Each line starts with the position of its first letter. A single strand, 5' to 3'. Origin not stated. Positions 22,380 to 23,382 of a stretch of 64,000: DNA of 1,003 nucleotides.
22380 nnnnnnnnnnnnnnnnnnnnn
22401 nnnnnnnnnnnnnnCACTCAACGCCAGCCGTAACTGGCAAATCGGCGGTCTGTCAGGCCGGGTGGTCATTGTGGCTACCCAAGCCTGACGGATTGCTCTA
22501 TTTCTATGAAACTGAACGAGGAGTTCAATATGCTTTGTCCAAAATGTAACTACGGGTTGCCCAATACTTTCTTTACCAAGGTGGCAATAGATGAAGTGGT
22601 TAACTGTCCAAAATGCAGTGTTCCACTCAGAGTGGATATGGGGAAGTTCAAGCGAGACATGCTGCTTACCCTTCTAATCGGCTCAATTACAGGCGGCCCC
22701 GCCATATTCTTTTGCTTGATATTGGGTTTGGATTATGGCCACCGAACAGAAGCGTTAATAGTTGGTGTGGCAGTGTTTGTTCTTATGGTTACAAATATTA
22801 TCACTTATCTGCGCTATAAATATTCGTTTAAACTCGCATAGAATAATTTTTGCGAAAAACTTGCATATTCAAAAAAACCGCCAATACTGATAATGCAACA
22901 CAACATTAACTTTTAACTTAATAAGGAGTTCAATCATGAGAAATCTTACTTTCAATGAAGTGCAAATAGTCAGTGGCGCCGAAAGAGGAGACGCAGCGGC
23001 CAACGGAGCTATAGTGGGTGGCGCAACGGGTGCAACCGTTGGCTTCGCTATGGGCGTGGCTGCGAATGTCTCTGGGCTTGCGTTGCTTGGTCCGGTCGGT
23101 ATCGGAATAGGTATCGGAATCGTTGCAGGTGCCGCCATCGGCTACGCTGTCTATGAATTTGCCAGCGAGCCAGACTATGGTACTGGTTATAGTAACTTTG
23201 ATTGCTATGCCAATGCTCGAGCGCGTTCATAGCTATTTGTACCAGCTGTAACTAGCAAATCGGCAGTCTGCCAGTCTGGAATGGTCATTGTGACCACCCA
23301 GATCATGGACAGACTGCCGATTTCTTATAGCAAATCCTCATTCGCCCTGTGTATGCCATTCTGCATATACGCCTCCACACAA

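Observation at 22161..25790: Three peptide cassettes share a promoter element and double-glycine leader but have unrelated cores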

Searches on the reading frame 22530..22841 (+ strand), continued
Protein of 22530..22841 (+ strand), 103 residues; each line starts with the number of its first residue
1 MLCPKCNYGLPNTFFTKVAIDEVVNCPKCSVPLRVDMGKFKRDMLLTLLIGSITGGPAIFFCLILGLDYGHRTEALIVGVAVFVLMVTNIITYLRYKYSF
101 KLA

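Call 79: search_dna_similar(query=window:22530-22841:+, collection=plasmids, mode=protein, max_evalue=0.01, max_rows=10)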
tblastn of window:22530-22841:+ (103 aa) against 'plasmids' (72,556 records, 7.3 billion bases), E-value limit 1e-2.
No match.

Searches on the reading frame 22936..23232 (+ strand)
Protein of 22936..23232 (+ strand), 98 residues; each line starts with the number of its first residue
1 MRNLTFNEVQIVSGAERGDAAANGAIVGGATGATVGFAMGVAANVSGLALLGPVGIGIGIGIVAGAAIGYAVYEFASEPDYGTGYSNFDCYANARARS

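Call 8: search_protein_families(library=pfam, proteins=[window:22936-23232:+], max_evalue=1)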
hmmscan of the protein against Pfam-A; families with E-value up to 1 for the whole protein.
window:22936-23232:+ (98 aa): 2 families
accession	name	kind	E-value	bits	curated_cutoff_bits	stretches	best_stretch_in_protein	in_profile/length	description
PF13441.11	Gly-zipper_YMGG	-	0.17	12.1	28.9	0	55-69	8-22/45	YMGG-like Gly-zipper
PF17508.7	MccV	-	0.48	11.5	27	1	1-40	1-48/104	Microcin V bacteriocin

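Call 11: search_protein_families(library=ncbifam, proteins=[window:22936-23232:+], max_evalue=10)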
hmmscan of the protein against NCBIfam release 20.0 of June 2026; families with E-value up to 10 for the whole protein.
window:22936-23232:+ (98 aa): 1 family
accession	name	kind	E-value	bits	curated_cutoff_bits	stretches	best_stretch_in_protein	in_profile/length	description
NF041559.1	BTH_I2691_fam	subfamily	3.2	6.1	150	1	25-72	773-819/858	T6SS effector BTH_I2691 family protein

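Call 12: find_homologous_proteins(query=window:22936-23232:+, max_evalue=10)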
Query window:22936-23232:+ (98 aa): 1 proteins with E <= 10 among 38 candidates.
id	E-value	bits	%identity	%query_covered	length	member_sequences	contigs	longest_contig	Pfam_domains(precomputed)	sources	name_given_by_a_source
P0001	4.2e-53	195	100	100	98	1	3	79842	-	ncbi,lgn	ncbi:MAG: hypothetical protein ACR2PR_10665 [Pseudohongiellaceae bacterium]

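Call 13: find_encoding_contigs(protein=P0001, flank=10000, max_places=6)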
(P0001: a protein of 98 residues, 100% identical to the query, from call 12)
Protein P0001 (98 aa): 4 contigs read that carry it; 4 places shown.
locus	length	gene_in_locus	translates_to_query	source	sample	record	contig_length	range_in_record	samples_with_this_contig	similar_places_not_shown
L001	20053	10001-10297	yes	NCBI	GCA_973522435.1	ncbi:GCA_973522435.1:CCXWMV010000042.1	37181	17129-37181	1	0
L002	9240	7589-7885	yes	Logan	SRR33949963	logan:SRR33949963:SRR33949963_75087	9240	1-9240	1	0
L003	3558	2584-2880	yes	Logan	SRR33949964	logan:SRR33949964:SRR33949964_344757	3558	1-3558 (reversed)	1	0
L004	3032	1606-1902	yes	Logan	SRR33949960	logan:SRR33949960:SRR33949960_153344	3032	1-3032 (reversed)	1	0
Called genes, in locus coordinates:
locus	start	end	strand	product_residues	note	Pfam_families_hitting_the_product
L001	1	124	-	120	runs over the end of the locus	PF00085:Thioredoxin, PF14595:Thioredoxin_9 (weak), PF13098:Thioredoxin_2, PF13905:Thioredoxin_8 (faint)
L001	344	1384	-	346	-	PF00490:ALAD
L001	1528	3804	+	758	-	PF01262:AlaDh_PNT_C (faint), PF09335:VTT_dom, PF01134:GIDA (weak), PF01266:DAO (faint), PF03486:HI0933_like (faint), PF07992:Pyr_redox_2, PF00070:Pyr_redox, PF02852:Pyr_redox_dim, +2 more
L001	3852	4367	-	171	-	PF02600:DsbB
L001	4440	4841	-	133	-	PF01479:S4, PF28601:HSP15_C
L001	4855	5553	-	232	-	PF00702:Hydrolase, PF12710:HAD (faint), PF13419:HAD_2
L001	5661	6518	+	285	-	PF00459:Inositol_P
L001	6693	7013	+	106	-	-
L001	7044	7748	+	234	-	PF23548:Zn_ribbon_FGT1_2 (faint)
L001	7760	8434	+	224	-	-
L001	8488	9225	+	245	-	PF02591:Zn_ribbon_9 (faint), PF12773:DZR (faint), PF13240:Zn_Ribbon_1 (faint), PF24460:DUF7575 (faint)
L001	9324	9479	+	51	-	-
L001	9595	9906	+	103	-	-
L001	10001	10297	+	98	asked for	-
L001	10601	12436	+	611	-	PF05960:DUF885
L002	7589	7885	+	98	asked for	-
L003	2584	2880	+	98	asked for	-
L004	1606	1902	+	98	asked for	-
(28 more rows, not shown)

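Call 78: search_protein_families(library=pfam, alignment_id=A6, max_evalue=1)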
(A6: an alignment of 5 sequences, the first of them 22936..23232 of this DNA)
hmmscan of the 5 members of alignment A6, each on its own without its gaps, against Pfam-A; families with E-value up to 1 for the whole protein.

A. member 1, window:22936-23232:+ (98 aa): 2 families
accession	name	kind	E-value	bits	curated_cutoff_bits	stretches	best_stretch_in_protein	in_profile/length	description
PF13441.11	Gly-zipper_YMGG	-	0.17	12.1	28.9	0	55-69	8-22/45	YMGG-like Gly-zipper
PF17508.7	MccV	-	0.48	11.5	27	1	1-40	1-48/104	Microcin V bacteriocin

B. families by the number of members that match (of 5 scanned): 6 families
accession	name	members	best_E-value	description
PF17508.7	MccV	5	0.0028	Microcin V bacteriocin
PF10439.15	Bacteriocin_IIc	2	0.0019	Bacteriocin class II with double-glycine leader peptide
PF13441.11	Gly-zipper_YMGG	2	0.017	YMGG-like Gly-zipper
PF05433.20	Rick_17kDa_Anti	1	0.00023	Glycine zipper 2TM domain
PF13488.11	Gly-zipper_Omp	1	0.017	Glycine zipper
PF19180.5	DUF5862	1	0.02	Family of unknown function (DUF5862)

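Call 80: search_dna_similar(query=window:22936-23232:+, collection=plasmids, mode=protein, max_evalue=0.01, max_rows=10)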
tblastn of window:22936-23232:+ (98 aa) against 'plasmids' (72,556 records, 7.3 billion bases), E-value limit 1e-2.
No match.
